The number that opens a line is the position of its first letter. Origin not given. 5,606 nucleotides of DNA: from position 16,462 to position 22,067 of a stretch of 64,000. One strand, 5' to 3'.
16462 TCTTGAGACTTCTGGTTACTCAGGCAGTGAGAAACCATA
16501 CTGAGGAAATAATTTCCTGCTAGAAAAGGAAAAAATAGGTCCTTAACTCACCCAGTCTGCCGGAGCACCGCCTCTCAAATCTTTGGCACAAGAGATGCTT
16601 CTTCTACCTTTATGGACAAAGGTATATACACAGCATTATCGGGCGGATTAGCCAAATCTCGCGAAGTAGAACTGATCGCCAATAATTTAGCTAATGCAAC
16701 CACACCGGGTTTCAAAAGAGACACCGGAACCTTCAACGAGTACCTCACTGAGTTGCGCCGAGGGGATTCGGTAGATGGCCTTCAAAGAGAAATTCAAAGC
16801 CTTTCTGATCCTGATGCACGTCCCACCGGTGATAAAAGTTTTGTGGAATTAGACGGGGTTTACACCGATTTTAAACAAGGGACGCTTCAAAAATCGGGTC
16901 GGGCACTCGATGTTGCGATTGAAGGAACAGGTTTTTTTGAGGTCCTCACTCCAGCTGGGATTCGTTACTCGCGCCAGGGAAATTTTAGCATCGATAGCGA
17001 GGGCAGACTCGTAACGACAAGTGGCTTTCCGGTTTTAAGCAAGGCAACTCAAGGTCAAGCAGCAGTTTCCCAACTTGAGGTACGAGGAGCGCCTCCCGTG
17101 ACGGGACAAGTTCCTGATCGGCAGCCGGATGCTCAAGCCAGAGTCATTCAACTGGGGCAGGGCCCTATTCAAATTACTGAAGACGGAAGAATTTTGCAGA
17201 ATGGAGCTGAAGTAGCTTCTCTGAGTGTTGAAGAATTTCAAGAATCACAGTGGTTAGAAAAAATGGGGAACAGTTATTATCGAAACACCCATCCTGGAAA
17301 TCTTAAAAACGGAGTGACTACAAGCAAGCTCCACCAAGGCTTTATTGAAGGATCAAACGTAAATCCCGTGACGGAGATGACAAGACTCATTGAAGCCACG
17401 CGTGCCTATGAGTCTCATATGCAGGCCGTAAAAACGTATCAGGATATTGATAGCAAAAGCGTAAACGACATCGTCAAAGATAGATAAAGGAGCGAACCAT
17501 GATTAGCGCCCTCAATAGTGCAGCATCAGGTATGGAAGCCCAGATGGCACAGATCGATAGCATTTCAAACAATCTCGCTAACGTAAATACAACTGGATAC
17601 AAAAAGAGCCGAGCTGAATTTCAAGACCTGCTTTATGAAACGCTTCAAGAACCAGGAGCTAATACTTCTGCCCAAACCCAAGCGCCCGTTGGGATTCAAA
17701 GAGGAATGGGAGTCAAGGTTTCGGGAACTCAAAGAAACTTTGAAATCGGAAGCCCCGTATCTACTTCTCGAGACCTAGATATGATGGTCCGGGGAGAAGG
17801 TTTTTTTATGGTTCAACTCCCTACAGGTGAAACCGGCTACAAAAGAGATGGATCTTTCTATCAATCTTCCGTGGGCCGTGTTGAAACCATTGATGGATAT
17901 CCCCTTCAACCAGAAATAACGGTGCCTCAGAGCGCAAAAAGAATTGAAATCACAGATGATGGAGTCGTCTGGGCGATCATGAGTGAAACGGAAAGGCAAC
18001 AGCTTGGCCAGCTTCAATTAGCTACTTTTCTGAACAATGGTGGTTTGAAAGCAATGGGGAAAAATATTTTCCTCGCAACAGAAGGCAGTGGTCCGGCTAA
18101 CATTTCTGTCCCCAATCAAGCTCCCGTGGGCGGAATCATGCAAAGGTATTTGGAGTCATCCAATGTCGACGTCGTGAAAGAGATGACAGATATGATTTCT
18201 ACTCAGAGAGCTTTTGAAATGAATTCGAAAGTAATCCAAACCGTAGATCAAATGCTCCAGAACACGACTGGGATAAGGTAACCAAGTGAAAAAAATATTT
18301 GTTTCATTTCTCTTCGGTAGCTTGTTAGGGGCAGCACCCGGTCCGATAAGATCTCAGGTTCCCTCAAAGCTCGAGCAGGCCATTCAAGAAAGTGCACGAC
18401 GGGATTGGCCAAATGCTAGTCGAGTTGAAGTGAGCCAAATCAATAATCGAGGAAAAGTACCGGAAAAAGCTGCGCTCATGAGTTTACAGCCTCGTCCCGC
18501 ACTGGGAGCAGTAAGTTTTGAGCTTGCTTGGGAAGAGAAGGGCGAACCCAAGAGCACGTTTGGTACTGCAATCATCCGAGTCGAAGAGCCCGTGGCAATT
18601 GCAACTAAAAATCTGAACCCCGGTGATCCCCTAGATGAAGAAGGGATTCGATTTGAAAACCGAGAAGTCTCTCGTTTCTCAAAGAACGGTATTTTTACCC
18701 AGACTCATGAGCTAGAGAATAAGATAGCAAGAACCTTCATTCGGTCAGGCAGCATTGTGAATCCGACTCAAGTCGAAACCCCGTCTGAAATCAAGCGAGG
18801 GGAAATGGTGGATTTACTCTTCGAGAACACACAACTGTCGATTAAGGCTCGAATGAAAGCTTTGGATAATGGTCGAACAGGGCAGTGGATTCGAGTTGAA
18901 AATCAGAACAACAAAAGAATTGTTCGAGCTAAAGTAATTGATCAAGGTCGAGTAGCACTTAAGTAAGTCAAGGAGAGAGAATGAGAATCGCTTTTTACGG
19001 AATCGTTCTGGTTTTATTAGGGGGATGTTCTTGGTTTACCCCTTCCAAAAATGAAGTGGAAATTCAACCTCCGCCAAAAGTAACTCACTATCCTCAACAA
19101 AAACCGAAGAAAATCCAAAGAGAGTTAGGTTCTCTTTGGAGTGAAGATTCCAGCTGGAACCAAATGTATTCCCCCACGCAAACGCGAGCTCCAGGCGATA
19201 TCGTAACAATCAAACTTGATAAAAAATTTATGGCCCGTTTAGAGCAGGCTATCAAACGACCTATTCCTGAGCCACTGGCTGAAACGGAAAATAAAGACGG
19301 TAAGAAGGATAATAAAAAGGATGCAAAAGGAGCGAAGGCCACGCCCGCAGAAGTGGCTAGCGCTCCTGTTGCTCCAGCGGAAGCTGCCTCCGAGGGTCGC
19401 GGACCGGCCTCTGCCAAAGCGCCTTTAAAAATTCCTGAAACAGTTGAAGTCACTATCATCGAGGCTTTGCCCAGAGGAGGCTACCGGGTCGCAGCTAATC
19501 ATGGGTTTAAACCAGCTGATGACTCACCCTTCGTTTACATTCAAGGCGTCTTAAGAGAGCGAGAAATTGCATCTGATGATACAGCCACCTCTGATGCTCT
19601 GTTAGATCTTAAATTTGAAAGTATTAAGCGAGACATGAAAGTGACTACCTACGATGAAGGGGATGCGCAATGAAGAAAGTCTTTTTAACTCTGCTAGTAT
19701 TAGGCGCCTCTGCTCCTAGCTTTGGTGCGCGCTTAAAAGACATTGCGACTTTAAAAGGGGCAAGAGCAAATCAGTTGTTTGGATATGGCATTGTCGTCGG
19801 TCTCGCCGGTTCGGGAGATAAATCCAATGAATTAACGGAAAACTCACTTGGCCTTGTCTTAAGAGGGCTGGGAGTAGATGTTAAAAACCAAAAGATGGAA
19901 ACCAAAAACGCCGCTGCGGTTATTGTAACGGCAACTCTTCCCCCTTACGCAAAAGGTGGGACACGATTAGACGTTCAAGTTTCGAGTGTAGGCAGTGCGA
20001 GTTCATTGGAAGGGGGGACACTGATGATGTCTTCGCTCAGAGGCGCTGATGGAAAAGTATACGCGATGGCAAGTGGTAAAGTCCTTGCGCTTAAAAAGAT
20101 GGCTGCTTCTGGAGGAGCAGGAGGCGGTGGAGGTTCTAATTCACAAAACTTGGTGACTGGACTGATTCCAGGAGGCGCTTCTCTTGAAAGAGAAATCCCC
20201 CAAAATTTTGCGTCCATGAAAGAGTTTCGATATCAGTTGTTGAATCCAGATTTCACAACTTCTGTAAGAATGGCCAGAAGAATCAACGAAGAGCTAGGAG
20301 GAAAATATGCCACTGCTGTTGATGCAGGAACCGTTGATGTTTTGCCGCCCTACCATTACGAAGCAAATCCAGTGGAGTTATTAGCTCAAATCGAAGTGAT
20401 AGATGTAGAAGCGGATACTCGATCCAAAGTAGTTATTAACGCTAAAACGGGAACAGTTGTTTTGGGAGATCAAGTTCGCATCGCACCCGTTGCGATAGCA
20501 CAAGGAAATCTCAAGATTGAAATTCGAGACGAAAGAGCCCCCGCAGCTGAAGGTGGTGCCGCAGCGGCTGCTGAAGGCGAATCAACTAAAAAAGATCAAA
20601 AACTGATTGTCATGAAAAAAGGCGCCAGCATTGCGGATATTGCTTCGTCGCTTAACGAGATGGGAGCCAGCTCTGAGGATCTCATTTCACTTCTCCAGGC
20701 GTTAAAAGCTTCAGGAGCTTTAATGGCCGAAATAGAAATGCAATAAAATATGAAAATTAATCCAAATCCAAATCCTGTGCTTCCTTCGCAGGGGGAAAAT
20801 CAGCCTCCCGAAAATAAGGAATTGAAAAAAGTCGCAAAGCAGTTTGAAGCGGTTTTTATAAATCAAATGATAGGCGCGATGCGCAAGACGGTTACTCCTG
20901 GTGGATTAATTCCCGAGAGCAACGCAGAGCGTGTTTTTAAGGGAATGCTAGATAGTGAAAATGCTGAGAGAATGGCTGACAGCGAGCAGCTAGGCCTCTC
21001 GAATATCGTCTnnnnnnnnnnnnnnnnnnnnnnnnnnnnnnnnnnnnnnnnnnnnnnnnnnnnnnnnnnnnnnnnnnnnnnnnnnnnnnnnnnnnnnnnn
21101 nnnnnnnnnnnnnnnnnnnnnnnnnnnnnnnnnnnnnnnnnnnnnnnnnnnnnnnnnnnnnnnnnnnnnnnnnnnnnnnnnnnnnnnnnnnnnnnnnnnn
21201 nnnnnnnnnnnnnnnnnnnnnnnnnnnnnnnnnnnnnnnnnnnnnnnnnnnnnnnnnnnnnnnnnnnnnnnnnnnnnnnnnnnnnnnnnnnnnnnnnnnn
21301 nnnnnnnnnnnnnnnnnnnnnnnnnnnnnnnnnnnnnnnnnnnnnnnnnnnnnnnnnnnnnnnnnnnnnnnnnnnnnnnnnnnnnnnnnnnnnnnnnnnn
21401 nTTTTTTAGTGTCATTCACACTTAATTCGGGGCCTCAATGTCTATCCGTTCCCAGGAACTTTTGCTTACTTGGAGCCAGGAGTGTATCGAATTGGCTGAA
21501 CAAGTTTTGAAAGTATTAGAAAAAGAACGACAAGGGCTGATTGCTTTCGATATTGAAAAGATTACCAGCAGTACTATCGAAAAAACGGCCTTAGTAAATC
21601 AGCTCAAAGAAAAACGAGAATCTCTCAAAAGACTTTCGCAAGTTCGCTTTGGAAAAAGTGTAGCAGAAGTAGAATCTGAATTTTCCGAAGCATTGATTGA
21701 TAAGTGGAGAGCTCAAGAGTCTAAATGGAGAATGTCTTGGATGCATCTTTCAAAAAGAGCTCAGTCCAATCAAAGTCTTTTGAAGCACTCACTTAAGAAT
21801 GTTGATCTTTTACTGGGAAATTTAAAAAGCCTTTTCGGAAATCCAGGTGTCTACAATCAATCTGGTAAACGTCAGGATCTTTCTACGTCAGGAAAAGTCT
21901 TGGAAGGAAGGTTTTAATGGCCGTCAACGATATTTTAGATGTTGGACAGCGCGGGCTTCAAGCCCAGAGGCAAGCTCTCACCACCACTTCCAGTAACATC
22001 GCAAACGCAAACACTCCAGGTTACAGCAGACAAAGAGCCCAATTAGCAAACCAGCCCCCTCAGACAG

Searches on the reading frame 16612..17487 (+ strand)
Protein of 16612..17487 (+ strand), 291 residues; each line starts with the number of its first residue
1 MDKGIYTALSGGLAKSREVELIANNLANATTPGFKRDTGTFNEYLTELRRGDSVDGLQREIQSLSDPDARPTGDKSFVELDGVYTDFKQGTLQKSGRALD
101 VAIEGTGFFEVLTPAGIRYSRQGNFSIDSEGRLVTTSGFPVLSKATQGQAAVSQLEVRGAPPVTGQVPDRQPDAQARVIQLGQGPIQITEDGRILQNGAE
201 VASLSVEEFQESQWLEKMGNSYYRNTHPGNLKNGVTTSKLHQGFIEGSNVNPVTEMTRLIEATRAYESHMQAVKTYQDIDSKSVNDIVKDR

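Call 61: search_protein_families(library=pfam, proteins=[window:16612-17487:+], max_evalue=0.001)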
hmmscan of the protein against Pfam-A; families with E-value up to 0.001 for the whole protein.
window:16612-17487:+ (291 aa): 3 families
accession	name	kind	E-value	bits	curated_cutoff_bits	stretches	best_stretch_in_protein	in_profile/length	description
PF06429.18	Flg_bbr_C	-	6.3e-18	64.5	23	1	242-284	2-44/46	Flagellar basal body rod FlgEFG protein C-terminal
PF22692.1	LlgE_F_G_D1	-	2.6e-13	50.3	27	1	102-153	1-44/64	Flagellar hook protein FlgE/F/G D1 domain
PF00460.25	Flg_bb_rod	-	4e-07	30.3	20.7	1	5-35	1-31/31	Flagella basal body rod protein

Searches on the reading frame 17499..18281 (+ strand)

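Call 61: search_protein_families(library=pfam, proteins=[window:17499-18281:+], max_evalue=0.001)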
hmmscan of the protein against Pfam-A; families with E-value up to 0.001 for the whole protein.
window:17499-18281:+ (260 aa): 3 families
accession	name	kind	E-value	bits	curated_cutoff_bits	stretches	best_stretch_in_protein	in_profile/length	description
PF06429.18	Flg_bbr_C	-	9e-23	80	23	1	214-257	1-44/46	Flagellar basal body rod FlgEFG protein C-terminal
PF22692.1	LlgE_F_G_D1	-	8.5e-21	74.3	27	1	96-158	1-63/64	Flagellar hook protein FlgE/F/G D1 domain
PF00460.25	Flg_bb_rod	-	5.7e-10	39.4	20.7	1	5-35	1-31/31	Flagella basal body rod protein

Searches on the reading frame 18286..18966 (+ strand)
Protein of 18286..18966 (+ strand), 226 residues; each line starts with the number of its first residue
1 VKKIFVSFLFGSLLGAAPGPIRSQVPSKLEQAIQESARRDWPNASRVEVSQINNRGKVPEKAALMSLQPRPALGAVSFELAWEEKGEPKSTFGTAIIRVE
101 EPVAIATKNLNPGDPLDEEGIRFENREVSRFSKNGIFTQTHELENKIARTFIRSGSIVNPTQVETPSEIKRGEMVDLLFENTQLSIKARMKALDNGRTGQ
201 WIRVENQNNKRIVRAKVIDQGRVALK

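Call 61: search_protein_families(library=pfam, proteins=[window:18286-18966:+], max_evalue=0.001)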
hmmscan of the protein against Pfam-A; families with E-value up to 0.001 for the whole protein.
window:18286-18966:+ (226 aa): 2 families
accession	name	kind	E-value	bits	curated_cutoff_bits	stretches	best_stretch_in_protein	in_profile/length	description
PF13144.11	ChapFlgA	-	8.6e-27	94.1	23.8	1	102-224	2-121/122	Chaperone for flagella basal body P-ring formation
PF08666.17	SAF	-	3.2e-08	34.4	21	1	102-164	2-63/63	SAF domain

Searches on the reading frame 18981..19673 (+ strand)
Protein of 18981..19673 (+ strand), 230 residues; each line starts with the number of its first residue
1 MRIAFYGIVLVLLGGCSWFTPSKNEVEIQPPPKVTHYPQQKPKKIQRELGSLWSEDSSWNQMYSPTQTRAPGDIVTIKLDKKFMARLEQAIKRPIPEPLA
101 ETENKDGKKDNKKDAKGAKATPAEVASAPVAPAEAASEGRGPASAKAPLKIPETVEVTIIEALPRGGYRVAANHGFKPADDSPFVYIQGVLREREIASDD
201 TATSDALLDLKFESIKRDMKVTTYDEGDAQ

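Call 61: search_protein_families(library=pfam, proteins=[window:18981-19673:+], max_evalue=0.001)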
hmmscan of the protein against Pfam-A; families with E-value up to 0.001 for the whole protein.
window:18981-19673:+ (230 aa): 1 family
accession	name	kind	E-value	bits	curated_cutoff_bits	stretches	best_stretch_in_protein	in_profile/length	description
PF02107.21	FlgH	-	2.2e-14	53.9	27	1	48-213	3-147/172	Flagellar L-ring protein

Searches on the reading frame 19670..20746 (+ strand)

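Call 61: search_protein_families(library=pfam, proteins=[window:19670-20746:+], max_evalue=0.001)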
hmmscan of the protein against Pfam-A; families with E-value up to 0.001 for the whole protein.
window:19670-20746:+ (358 aa): 1 family
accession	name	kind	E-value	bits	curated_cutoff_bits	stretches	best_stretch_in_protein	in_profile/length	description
PF02119.21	FlgI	-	1.6e-108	363.1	25.3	1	21-356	1-342/343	Flagellar P-ring protein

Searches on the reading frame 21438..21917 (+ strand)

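Call 61: search_protein_families(library=pfam, proteins=[window:21438-21917:+], max_evalue=0.001)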
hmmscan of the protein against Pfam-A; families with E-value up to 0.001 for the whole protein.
window:21438-21917:+ (159 aa): 1 family
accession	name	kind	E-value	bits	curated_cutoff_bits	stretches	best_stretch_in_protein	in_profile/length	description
PF05130.17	FlgN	-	2e-10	41.7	30.5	1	9-145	6-145/147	FlgN protein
